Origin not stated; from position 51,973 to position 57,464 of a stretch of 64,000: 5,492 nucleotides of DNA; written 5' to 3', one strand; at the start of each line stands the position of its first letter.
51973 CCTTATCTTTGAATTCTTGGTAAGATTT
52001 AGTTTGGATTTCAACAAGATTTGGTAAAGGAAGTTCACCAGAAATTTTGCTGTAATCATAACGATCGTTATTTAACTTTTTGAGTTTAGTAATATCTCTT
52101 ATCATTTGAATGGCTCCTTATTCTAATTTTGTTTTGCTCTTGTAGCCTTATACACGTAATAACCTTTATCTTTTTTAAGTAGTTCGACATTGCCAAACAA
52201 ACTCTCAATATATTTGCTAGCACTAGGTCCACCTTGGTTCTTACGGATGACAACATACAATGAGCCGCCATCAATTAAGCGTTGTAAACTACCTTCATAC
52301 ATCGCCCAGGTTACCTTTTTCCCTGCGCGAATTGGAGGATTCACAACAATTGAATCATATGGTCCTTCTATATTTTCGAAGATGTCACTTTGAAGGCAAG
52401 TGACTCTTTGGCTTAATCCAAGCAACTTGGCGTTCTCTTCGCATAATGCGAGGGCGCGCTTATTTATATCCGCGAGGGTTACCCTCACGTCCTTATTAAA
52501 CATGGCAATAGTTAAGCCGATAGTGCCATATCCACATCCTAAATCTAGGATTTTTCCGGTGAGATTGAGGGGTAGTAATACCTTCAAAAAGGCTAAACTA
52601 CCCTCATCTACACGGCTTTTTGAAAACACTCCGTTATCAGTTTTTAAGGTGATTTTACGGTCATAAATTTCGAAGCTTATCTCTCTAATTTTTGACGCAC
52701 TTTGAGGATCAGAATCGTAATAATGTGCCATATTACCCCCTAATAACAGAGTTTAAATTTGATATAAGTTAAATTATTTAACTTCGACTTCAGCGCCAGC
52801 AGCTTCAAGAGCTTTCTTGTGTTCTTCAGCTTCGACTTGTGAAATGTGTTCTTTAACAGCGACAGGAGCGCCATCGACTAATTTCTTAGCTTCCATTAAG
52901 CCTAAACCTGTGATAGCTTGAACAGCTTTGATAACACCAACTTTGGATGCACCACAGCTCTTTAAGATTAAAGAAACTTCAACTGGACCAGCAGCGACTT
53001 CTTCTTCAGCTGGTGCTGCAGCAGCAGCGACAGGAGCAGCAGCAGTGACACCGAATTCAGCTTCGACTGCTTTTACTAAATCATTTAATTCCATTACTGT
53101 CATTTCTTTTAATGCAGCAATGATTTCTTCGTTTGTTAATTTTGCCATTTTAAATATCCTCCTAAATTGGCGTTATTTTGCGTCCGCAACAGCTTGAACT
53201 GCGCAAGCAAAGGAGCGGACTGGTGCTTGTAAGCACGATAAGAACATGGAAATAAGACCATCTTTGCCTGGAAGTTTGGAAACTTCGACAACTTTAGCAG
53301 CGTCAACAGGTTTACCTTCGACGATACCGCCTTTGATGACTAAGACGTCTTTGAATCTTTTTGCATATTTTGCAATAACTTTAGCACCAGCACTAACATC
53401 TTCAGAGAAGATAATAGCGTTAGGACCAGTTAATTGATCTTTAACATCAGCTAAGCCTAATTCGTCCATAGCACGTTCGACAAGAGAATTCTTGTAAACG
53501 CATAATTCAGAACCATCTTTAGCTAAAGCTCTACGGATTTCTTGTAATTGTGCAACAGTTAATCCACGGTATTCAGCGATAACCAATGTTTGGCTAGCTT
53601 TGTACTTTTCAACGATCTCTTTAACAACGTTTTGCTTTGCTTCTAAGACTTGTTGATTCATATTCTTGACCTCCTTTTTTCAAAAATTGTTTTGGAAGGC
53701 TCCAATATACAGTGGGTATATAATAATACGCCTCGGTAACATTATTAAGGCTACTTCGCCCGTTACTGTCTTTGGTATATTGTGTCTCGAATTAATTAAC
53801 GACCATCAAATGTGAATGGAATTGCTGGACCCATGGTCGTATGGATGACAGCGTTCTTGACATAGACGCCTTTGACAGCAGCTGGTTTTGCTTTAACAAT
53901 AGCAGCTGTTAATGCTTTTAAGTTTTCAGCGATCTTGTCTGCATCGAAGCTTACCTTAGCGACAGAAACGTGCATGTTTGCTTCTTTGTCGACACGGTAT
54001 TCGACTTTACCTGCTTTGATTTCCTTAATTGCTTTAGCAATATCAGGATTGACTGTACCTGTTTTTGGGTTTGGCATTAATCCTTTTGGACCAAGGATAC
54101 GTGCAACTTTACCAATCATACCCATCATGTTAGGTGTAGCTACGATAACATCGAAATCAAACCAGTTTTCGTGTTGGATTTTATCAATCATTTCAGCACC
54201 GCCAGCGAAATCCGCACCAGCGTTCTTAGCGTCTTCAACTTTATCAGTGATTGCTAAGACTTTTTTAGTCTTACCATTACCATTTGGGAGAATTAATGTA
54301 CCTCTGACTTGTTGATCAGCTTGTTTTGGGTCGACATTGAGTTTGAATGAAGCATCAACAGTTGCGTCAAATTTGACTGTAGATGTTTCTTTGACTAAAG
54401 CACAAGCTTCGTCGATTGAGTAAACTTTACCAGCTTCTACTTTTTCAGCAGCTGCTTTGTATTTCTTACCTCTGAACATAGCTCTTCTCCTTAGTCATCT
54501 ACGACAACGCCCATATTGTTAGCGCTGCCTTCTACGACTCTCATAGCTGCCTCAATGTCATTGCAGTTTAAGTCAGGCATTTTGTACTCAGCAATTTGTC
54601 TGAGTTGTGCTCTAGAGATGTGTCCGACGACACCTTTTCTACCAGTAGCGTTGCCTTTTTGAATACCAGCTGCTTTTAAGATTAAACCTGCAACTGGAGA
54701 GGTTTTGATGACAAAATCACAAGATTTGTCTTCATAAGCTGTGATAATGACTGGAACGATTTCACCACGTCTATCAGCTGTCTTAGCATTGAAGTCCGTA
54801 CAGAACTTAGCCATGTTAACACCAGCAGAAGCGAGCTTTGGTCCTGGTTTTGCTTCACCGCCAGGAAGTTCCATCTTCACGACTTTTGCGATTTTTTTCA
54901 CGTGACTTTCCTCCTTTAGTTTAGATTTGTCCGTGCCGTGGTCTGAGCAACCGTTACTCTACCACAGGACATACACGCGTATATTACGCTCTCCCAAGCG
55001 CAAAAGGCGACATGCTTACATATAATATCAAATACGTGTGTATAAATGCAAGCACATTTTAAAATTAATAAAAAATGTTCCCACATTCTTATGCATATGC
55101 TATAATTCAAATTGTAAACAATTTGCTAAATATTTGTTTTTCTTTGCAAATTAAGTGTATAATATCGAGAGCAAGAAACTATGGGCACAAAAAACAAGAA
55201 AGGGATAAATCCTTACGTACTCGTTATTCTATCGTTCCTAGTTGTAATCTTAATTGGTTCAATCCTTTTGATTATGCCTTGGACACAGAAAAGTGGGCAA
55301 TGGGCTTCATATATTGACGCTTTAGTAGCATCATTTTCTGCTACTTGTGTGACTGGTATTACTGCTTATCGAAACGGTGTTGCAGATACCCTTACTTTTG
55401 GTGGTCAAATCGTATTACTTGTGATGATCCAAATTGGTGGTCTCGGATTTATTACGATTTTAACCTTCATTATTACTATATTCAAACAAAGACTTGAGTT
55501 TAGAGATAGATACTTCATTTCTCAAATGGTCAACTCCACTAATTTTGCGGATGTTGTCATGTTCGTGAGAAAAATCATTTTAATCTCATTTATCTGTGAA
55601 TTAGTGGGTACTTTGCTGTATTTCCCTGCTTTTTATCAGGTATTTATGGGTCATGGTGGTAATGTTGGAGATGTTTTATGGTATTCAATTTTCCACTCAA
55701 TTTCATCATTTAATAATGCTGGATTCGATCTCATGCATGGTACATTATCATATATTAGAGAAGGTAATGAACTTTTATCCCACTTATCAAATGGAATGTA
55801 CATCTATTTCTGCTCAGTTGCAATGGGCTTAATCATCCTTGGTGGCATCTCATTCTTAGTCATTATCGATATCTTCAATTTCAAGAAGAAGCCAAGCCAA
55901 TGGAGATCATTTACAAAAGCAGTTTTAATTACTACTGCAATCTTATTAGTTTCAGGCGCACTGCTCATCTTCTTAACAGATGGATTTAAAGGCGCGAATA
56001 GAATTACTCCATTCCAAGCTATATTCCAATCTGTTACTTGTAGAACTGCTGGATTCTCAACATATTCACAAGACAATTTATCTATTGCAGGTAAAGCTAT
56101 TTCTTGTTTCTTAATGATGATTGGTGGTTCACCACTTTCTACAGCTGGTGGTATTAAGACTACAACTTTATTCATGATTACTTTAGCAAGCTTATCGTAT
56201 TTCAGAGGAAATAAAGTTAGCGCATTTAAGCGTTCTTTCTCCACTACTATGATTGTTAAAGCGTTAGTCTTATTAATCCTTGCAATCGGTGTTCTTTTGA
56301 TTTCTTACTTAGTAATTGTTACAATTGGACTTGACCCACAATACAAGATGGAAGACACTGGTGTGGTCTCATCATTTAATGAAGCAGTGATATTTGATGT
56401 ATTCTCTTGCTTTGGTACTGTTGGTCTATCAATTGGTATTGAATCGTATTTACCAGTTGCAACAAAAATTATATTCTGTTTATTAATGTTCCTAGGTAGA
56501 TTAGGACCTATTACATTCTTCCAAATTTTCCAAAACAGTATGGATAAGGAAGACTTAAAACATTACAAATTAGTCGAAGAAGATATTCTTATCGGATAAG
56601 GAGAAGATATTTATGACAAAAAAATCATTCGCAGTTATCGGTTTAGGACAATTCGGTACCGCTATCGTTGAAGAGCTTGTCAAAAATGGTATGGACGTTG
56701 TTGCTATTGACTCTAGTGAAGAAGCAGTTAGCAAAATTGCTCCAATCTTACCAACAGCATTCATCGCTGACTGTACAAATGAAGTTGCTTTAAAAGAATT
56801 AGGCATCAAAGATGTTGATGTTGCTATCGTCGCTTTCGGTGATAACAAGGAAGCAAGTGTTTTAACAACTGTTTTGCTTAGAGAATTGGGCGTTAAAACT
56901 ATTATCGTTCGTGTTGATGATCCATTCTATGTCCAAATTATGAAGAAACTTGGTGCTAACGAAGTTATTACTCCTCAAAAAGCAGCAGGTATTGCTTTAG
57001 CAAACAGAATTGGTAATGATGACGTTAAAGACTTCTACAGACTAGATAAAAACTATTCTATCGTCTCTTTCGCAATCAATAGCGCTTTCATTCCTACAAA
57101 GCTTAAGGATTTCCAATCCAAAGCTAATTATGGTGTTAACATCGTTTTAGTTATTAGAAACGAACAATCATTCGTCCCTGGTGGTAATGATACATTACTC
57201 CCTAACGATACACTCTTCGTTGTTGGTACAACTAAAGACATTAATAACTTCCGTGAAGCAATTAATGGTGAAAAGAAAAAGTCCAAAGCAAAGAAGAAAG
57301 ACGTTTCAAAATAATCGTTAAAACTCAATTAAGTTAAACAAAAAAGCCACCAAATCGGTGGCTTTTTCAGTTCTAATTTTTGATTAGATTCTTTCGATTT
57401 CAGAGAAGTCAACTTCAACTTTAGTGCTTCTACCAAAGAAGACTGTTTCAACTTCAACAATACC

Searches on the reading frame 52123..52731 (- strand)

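Call 90: search_protein_families(library=pfam, proteins=[window:52123-52731:-], max_evalue=0.00001)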
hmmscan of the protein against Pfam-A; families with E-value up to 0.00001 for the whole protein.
window:52123-52731:- (202 aa): 5 families
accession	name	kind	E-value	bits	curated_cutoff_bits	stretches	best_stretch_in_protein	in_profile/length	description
PF05175.20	MTS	-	3.2e-44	151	23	1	27-195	2-170/170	Methyltransferase small domain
PF13847.12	Methyltransf_31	-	9.5e-12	45.2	27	1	60-134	6-84/145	Methyltransferase domain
PF13649.12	Methyltransf_25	-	7.8e-08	33.4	27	1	61-129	1-69/97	Methyltransferase domain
PF08242.18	Methyltransf_12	-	7.6e-07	30.2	30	1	62-131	1-72/98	Methyltransferase domain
PF09445.16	Methyltransf_15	-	3.8e-06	27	22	1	60-123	3-64/165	RNA cap guanine-N2 methyltransferase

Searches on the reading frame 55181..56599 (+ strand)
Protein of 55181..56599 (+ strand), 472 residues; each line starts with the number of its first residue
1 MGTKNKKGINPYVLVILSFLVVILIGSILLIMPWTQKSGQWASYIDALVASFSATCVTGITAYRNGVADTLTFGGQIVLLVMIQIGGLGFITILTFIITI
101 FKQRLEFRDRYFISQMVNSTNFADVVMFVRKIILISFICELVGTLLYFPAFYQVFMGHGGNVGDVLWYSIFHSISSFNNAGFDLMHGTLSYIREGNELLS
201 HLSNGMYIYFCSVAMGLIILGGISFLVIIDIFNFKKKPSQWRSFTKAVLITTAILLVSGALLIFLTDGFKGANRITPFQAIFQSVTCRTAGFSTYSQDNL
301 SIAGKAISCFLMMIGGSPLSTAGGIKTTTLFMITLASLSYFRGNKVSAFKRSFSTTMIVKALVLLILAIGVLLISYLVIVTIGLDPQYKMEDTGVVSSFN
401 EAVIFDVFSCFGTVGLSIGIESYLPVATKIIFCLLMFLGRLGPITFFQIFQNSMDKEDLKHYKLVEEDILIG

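Call 90: search_protein_families(library=pfam, proteins=[window:55181-56599:+], max_evalue=0.00001)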
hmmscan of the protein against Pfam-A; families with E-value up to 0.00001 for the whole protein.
window:55181-56599:+ (472 aa): 1 family
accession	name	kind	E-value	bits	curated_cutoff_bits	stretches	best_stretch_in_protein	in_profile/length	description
PF02386.22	TrkH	-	4.5e-40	138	27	1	11-455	35-495/502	Cation transport protein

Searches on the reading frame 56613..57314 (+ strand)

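Call 90: search_protein_families(library=pfam, proteins=[window:56613-57314:+], max_evalue=0.00001)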
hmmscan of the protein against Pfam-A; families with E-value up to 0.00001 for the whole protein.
window:56613-57314:+ (233 aa): 2 families
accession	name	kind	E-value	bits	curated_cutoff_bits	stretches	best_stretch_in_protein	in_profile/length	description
PF02254.24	TrkA_N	-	9.9e-29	100.5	23.8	1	6-121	1-116/116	TrkA-N domain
PF02080.26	TrkA_C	-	3.4e-13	49.7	27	1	151-217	4-70/71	TrkA-C domain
